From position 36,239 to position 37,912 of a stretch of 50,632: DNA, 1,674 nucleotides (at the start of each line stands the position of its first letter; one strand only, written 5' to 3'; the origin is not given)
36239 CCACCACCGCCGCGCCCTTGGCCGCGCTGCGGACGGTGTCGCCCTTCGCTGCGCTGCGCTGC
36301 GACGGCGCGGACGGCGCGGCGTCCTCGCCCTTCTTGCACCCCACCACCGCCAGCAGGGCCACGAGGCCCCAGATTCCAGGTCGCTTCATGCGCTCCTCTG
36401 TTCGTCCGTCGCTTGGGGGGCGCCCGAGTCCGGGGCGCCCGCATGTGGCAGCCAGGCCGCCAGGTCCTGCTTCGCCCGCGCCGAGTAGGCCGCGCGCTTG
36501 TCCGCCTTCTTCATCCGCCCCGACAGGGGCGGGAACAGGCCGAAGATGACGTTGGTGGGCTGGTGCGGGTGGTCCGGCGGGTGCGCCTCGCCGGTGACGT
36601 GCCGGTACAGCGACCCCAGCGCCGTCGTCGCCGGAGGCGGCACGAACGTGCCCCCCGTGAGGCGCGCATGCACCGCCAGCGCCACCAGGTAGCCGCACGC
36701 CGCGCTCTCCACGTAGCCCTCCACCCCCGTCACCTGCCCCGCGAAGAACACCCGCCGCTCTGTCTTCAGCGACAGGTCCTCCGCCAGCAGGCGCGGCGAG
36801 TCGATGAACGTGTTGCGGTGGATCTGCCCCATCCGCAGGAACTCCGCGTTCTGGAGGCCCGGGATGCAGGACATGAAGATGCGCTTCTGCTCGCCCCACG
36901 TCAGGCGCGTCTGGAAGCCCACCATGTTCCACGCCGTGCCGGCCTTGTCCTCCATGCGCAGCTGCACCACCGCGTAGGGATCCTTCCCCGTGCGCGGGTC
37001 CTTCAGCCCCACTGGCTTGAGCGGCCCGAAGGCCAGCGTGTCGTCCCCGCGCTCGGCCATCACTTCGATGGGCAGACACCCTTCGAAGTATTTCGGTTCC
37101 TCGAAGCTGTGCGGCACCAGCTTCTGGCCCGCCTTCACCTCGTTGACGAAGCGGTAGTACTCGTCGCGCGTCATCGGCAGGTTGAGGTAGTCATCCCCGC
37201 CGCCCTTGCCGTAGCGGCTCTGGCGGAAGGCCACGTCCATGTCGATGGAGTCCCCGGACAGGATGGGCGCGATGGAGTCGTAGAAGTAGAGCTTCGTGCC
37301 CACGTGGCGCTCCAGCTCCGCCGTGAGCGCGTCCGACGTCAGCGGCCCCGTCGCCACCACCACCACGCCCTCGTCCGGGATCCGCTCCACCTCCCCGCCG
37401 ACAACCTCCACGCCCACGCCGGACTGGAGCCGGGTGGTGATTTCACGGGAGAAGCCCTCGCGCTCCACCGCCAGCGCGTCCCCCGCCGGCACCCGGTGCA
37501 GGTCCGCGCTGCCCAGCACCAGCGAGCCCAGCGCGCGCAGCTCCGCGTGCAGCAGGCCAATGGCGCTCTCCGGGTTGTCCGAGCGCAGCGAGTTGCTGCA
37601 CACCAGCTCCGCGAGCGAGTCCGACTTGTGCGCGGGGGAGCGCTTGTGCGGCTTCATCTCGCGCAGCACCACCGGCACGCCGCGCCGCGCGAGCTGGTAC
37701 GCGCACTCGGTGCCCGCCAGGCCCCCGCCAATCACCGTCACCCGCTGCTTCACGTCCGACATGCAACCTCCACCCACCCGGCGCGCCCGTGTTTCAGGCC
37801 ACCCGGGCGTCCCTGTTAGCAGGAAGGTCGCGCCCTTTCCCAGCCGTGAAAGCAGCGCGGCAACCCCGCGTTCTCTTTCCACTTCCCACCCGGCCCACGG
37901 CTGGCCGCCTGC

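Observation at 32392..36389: Lineage-specific two-gene insertion (TolB-like lipoprotein + 754-aa orphan membrane protein) between trmFO and xerC, translationally coupled to trmFO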

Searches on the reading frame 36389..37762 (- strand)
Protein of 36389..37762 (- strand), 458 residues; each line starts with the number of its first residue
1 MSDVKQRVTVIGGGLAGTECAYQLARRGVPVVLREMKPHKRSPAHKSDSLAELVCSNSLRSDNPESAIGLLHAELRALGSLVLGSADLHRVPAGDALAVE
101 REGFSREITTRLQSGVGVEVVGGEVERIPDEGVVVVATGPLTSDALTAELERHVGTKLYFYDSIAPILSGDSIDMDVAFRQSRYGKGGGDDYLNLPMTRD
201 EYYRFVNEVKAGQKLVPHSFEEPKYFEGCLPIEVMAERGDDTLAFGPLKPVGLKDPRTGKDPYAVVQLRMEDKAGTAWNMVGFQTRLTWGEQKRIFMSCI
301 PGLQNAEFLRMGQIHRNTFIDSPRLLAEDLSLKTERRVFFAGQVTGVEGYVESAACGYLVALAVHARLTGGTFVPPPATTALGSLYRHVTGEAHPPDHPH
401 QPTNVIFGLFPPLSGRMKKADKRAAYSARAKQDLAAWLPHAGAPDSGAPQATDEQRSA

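Call 8: search_protein_families(library=pfam, proteins=[window:36389-37762:-], max_evalue=1)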
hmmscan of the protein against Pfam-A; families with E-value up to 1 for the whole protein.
window:36389-37762:- (458 aa): 12 families
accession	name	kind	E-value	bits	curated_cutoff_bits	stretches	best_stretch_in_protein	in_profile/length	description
PF01134.28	GIDA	-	3.4e-89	300.1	22.1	1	8-370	2-389/391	Glucose inhibited division protein A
PF00890.30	FAD_binding_2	-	3.2e-08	33.6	20.4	1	8-68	2-64/414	FAD binding domain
PF01266.30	DAO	-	2.1e-05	24.7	27.9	1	7-38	1-32/353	FAD dependent oxidoreductase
PF07992.20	Pyr_redox_2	-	0.00024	21.1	26.1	1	7-35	2-30/291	Pyridine nucleotide-disulphide oxidoreductase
PF13450.12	NAD_binding_8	-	0.00027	21.6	21.9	1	10-39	1-30/68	NAD(P)-binding Rossmann-like domain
PF00070.33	Pyr_redox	-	0.00046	21.1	22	1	7-41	1-35/82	Pyridine nucleotide-disulphide oxidoreductase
PF02737.24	3HCDH_N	-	0.00046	20.6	22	1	8-69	2-65/180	3-hydroxyacyl-CoA dehydrogenase, NAD binding domain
PF12831.13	FAD_oxidored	-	0.0035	17.1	27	1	8-37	2-31/416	FAD dependent oxidoreductase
PF03486.20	HI0933_like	-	0.01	15.8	50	1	7-37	2-32/244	HI0933-like protein Rossmann domain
PF01494.25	FAD_binding_3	-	0.058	13.1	22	1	7-35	3-31/349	FAD binding domain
PF01262.27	AlaDh_PNT_C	-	0.12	12.2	23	1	6-42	29-65/214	Alanine dehydrogenase/PNT, C-terminal domain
PF13738.12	Pyr_redox_3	-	0.14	11.9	30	1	5-47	164-207/305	Pyridine nucleotide-disulphide oxidoreductase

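Call 9: search_protein_families(library=ncbifam, proteins=[window:36389-37762:-], max_evalue=1)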
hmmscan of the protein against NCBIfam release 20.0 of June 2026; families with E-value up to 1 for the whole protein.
window:36389-37762:- (458 aa): 76 families (the best 25 are shown)
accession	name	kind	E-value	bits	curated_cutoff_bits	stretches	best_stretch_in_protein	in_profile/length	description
NF003739.0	PRK05335.1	equivalog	1.4e-185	617.3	262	1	5-440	3-437/441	methylenetetrahydrofolate--tRNA-(uracil(54)-C(5))-methyltransferase (FADH(2)-oxidizing) TrmFO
TIGR00137.1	gid_trmFO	equivalog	1.8e-166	554.2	428.65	1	6-437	1-429/433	FADH(2)-oxidizing methylenetetrahydrofolate--tRNA-(uracil(54)-C(5))-methyltransferase TrmFO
TIGR00136.1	mnmG_gidA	equivalog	6.3e-11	41.3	524.85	2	280-361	303-382/616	tRNA uridine-5-carboxymethylaminomethyl(34) synthesis enzyme MnmG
TIGR03197.1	MnmC_Cterm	equivalog_domain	1.1e-05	24.8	174.2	1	8-37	2-31/400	FAD-dependent 5-carboxymethylaminomethyl-2-thiouridine(34) oxidoreductase MnmC1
TIGR03467.1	HpnE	equivalog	6e-05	22.5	283.05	1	8-38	1-31/430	hydroxysqualene dehydroxylase HpnE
NF009410.0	PRK12771.1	subfamily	7.3e-05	21.5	516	1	6-38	139-171/566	NAD(P)-binding protein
NF002480.1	PRK01747.1-1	equivalog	0.00011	20.8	540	1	5-38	248-281/645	bifunctional tRNA (5-methylaminomethyl-2-thiouridine)(34)-methyltransferase MnmC2/FAD-dependent 5-carboxymethylaminomethyl-2-thiouridine(34)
NF005313.0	PRK06847.1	subfamily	0.00013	21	372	1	5-41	4-40/375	hypothetical protein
NF049967.1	QhpG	equivalog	0.00062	18.8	240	1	8-128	1-110/423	flavin-dependent monooxygenase QhpG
NF005560.0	PRK07233.1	equivalog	0.00062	18.7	252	1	7-37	2-32/435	hypothetical protein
NF045599.1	bili_reduct_long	exception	0.0011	17.2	750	1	3-37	502-536/641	bilirubin reductase, long form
NF005111.0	PRK06545.2-3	equivalog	0.0015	17.6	344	1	3-42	11-50/371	prephenate dehydrogenase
NF041087.1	bile_acid_BaiCD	equivalog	0.0017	16.6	825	1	4-36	379-411/642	bile acid Fe-S flavoenzyme BaiCD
NF006392.0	PRK08641.1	equivalog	0.0022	16.6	855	1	5-42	3-40/593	succinate dehydrogenase flavoprotein subunit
NF004783.0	PRK06129.1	equivalog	0.0023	17.4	347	1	6-65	3-64/315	3-hydroxyacyl-CoA dehydrogenase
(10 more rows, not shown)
